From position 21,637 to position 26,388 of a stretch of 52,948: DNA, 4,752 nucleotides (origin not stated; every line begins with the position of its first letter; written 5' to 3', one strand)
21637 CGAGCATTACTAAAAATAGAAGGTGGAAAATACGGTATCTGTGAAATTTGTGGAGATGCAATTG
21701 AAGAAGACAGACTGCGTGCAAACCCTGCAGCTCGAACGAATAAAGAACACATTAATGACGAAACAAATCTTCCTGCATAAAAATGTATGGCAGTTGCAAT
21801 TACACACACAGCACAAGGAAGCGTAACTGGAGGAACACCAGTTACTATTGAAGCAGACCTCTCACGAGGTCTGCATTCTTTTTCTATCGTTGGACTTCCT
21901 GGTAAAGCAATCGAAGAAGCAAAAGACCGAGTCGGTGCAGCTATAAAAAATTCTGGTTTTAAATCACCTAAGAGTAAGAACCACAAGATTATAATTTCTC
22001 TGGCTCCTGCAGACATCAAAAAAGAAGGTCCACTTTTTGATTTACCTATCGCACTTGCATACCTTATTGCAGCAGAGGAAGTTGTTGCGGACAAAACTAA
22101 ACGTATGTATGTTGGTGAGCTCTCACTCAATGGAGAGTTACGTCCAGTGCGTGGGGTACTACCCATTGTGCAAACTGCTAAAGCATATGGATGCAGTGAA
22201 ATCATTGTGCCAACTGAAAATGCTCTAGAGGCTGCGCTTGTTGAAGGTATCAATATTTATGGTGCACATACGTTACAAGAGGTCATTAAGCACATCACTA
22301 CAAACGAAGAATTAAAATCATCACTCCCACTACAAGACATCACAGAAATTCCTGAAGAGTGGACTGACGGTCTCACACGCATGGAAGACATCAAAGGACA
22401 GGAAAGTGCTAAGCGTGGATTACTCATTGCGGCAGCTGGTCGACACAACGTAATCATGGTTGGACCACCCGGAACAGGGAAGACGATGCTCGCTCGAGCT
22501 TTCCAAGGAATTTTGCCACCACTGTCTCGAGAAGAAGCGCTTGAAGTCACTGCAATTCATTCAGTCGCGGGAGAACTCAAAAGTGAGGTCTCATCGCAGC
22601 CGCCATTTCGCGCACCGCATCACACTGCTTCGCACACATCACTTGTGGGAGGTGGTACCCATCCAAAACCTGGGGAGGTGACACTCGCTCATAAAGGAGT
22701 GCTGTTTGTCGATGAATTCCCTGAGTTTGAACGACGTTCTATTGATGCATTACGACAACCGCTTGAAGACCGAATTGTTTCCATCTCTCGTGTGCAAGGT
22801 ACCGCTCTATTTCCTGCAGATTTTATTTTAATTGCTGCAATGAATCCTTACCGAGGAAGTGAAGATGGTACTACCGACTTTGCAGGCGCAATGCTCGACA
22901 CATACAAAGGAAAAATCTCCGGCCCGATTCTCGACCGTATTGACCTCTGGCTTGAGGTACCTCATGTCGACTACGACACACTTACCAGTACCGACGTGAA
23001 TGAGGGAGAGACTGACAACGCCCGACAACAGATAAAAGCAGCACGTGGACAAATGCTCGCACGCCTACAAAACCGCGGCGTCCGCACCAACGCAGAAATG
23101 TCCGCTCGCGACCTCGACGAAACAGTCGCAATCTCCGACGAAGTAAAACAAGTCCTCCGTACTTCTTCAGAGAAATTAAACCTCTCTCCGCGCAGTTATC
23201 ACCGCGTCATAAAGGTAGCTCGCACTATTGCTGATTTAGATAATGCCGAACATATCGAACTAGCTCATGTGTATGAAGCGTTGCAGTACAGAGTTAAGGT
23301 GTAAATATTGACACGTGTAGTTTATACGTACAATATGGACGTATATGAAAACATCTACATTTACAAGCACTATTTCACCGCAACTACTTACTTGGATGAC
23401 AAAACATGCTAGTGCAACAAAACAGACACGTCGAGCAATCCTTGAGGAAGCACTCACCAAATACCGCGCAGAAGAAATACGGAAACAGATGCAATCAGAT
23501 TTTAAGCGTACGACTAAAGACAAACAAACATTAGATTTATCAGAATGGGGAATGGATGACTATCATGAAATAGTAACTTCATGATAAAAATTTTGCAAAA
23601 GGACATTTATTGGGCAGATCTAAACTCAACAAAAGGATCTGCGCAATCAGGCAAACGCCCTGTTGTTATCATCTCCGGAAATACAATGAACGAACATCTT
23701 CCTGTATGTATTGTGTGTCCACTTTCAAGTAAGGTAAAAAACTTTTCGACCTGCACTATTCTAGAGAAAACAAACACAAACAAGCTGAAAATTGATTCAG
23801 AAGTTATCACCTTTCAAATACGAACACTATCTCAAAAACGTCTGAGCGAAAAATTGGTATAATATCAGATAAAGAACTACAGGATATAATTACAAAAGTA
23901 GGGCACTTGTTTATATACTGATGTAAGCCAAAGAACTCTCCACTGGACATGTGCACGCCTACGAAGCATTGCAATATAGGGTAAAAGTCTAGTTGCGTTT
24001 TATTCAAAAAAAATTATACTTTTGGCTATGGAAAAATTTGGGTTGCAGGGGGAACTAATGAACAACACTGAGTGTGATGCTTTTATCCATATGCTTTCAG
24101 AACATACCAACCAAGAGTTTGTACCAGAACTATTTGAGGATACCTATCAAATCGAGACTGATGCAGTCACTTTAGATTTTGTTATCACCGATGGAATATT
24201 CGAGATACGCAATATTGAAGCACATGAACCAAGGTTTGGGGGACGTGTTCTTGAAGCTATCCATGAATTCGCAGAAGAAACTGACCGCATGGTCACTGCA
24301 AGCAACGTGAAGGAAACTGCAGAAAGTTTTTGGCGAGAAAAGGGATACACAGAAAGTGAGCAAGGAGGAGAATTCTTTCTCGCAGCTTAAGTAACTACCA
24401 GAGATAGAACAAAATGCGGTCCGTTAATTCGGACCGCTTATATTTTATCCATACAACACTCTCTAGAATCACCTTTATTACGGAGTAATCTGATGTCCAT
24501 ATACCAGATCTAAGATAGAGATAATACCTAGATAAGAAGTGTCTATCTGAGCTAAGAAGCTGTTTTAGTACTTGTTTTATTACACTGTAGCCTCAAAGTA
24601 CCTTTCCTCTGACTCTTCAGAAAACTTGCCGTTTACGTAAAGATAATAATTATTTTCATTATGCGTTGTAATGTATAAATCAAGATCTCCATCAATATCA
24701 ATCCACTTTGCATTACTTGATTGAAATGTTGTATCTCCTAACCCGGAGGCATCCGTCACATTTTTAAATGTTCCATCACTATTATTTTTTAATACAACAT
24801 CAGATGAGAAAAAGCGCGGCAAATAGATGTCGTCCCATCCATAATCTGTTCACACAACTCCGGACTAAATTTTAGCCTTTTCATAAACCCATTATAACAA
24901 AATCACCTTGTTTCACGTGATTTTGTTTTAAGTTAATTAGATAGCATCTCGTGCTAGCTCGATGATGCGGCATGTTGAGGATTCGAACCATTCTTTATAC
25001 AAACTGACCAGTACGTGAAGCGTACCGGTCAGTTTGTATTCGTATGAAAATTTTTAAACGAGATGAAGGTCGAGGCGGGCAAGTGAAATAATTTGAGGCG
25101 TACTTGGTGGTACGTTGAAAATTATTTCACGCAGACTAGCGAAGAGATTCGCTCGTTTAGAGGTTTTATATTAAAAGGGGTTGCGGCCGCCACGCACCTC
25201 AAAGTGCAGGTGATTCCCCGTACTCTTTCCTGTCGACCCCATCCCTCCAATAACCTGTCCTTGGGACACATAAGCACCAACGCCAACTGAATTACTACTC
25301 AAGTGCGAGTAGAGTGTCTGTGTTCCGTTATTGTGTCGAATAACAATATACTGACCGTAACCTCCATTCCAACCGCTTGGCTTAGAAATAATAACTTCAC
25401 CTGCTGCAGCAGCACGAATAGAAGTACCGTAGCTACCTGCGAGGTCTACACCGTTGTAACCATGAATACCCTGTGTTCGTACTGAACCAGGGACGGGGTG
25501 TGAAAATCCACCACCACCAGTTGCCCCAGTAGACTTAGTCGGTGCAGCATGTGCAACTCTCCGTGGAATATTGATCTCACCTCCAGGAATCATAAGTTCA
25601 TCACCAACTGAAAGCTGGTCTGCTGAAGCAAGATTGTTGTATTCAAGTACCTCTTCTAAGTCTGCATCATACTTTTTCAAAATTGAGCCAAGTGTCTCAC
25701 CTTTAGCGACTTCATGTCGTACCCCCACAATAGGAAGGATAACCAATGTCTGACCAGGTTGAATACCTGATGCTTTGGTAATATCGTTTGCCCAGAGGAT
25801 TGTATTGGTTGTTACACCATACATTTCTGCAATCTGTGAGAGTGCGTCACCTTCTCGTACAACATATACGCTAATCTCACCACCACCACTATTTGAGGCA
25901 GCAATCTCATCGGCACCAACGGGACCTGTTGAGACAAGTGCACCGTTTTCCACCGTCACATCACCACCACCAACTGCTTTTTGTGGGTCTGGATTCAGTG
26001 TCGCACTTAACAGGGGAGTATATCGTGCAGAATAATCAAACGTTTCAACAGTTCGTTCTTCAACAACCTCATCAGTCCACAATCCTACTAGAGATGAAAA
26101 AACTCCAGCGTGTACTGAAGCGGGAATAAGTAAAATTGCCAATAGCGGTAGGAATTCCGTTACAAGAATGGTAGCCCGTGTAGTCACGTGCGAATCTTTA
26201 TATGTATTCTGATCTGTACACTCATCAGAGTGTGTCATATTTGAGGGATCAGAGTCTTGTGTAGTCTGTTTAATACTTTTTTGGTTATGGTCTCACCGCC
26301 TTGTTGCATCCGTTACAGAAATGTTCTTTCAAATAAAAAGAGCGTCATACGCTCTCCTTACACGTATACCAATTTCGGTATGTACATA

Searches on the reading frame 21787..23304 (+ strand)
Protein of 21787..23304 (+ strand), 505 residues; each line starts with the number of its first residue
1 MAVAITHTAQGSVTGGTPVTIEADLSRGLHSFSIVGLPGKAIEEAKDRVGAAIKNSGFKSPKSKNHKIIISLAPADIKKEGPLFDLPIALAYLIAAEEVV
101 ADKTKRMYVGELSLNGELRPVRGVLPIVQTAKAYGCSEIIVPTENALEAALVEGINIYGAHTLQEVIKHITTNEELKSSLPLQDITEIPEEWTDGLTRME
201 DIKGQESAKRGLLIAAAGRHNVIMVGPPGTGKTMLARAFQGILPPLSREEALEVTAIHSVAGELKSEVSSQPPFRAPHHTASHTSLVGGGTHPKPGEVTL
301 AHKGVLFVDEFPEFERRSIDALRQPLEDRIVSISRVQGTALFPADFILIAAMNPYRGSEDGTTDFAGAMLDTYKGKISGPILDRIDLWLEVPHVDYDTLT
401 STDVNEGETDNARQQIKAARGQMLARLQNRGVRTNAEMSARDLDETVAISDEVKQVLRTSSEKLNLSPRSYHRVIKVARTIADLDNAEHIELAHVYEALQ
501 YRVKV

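Call 8: search_protein_families(library=pfam, proteins=[window:21787-23304:+], max_evalue=0.1)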
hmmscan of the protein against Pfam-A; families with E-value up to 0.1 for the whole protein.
window:21787-23304:+ (505 aa): 23 families
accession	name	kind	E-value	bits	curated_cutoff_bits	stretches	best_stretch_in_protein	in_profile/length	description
PF01078.27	Mg_chelatase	-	2.9e-79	265.7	20.3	1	199-397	2-205/207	Magnesium chelatase, subunit ChlI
PF13541.12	ChlI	-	1.1e-40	138.7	27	1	21-145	1-121/121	Subunit ChlI of Mg-chelatase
PF13335.12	Mg_chelatase_C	-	5.9e-25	88.1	26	1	409-502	4-94/94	Magnesium chelatase, subunit ChlI C-terminal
PF07728.20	AAA_5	-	5.2e-11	43.1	22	1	221-357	1-126/139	AAA domain (dynein-related subfamily)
PF00493.29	MCM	-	1.9e-10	40.7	23.3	1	215-388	53-201/224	MCM P-loop domain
PF05362.19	Lon_C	-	3.6e-08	33.7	21.1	1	14-170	38-202/205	Lon protease (S16) C-terminal proteolytic domain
PF00158.32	Sigma54_activat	-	8.2e-06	26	20.2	1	215-353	18-142/168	Sigma-54 interaction domain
PF00004.35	AAA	-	0.00018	22.4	21.2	1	222-243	1-22/131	ATPase family associated with various cellular activities (AAA)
PF05496.18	RuvB_N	-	0.0013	19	27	0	199-237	6-51/159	Holliday junction DNA helicase RuvB P-loop domain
PF13604.12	AAA_30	-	0.0038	17.4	27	1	214-328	13-114/191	AAA domain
PF13401.12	AAA_22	-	0.004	17.9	27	1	220-245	6-31/130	AAA domain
PF13245.12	AAA_19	-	0.0056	17.3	25.1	1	216-315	8-103/134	AAA domain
PF01695.23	IstB_IS21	-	0.0059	16.6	24.1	1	219-239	92-112/238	IstB-like ATP binding protein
PF13191.12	AAA_16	-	0.0066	17.4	32.6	1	216-243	20-48/167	AAA ATPase domain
PF12775.13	AAA_7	-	0.011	15.8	25.8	0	217-239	31-53/181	P-loop containing dynein motor region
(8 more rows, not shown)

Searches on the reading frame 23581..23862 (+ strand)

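Call 8: search_protein_families(library=pfam, proteins=[window:23581-23862:+], max_evalue=0.1)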
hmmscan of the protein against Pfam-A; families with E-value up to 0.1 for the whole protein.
window:23581-23862:+ (93 aa): 1 family
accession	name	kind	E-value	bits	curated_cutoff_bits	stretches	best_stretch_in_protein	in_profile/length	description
PF02452.23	PemK_toxin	-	2e-22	79.9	23.1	1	6-92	2-90/109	PemK-like, MazF-like toxin of type II toxin-antitoxin system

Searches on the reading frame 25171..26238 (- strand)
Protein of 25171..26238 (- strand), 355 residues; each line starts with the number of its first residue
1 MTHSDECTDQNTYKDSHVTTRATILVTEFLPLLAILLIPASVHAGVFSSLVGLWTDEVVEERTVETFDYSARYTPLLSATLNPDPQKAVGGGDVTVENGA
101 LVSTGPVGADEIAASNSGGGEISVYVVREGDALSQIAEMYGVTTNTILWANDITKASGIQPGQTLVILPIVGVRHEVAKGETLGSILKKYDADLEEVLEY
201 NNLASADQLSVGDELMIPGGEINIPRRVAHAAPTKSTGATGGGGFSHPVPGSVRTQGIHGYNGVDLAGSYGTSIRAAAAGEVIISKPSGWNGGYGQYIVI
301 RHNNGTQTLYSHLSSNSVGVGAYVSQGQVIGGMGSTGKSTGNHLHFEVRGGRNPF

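Call 8: search_protein_families(library=pfam, proteins=[window:25171-26238:-], max_evalue=0.1)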
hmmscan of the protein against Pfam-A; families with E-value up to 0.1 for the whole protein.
window:25171-26238:- (355 aa): 6 families
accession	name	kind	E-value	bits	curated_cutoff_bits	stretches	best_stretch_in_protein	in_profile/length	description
PF01551.29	Peptidase_M23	-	7.6e-30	103.4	28.7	1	261-353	3-92/96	Peptidase family M23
PF01476.26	LysM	-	1.5e-21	76.5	20.9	2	125-167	1-42/43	LysM domain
PF23473.1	LysM3_LYK4_5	-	3.1e-10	40.4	29.3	1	125-167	5-45/48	LYK4/5 LysM3 domain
PF23446.1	LysM1_NFP_LYK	-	2.4e-05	25.5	36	0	132-170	17-55/60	NFP/LYK LysM1 domain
PF19804.4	DUF6287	-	0.015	15.1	26.3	1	42-56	8-22/34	Domain of unknown function (DUF6287)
PF22310.2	NMB0315_dom_I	-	0.1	13.4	27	0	175-201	6-32/83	NMB0315-like, domain I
